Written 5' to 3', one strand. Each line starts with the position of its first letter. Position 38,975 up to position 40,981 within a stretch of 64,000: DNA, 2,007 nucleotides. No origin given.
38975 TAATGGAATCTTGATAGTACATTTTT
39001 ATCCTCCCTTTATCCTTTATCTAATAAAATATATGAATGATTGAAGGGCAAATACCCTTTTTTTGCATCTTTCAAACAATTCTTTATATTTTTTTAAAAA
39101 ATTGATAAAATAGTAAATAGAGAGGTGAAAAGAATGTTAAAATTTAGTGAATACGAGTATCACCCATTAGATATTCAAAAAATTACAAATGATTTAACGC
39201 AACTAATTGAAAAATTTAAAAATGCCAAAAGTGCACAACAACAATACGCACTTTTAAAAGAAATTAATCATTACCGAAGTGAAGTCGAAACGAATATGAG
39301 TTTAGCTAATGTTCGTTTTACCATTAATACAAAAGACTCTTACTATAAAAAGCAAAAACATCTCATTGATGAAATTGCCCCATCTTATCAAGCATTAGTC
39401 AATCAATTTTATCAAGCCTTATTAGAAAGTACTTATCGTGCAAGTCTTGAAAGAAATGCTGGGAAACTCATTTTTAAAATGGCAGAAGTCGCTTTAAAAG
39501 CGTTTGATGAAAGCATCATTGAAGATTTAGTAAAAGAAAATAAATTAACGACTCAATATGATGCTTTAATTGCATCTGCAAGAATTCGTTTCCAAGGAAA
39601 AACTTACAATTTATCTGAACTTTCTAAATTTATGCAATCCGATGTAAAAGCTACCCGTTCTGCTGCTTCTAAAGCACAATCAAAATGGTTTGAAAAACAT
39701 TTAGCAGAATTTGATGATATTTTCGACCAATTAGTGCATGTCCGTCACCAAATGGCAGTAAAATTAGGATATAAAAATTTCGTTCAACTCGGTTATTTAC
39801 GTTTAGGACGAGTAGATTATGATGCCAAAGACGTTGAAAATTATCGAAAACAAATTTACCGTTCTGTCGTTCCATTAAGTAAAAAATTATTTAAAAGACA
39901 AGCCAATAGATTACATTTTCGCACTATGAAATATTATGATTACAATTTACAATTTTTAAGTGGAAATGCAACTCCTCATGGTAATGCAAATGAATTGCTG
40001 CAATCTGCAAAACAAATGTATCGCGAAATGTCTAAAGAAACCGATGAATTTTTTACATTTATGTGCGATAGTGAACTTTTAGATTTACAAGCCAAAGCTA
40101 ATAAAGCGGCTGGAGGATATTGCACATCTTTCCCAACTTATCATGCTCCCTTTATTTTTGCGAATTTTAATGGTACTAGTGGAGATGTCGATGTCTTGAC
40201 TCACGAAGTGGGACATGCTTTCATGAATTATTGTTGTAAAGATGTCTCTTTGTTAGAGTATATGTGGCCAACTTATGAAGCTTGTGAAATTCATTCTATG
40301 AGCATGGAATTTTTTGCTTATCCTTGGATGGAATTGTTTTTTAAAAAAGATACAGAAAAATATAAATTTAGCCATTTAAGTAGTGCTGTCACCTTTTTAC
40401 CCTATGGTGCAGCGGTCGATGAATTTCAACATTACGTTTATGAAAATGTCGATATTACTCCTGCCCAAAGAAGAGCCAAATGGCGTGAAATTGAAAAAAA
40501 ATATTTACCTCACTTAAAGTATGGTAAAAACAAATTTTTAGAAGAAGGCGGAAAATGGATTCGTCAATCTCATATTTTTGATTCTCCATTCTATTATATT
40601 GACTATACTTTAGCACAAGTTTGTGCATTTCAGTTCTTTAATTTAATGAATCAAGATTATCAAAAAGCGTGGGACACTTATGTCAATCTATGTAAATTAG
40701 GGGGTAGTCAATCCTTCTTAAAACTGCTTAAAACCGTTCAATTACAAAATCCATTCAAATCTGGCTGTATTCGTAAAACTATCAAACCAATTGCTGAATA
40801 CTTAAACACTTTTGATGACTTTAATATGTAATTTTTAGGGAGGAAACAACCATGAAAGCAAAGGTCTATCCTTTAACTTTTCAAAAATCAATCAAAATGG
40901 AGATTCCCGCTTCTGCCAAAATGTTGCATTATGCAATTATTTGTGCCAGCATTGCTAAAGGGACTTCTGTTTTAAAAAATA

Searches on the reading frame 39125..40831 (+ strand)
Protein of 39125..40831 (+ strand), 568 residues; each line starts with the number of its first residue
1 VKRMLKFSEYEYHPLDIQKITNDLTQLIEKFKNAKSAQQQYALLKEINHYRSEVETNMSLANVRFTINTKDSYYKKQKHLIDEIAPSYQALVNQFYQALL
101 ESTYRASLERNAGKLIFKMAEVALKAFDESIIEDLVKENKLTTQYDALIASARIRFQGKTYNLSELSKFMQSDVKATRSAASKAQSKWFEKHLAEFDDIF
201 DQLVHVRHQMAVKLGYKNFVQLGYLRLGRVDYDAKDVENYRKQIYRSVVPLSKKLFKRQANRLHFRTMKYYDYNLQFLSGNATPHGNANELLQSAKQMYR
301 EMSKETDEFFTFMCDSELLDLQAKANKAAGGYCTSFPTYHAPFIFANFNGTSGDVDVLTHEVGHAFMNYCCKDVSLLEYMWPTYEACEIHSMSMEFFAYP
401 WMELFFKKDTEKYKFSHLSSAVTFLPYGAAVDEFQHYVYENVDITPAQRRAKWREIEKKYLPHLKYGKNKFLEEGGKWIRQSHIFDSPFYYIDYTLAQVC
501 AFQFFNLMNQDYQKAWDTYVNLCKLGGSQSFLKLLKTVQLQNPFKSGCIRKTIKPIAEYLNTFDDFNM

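Call 24: search_protein_families(library=pfam, proteins=[window:39125-40831:+], max_evalue=0.00001)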
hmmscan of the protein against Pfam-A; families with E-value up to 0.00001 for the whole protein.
window:39125-40831:+ (568 aa): 0 families

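Call 71: search_protein_families(library=phrogs, proteins=[window:39125-40831:+], max_evalue=0.001)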
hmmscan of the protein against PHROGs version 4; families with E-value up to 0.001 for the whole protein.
window:39125-40831:+ (568 aa): 1 family
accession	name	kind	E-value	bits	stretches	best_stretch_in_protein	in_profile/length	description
phrog_27765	-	unknown function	1.2e-15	58.2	1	66-539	81-564/598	-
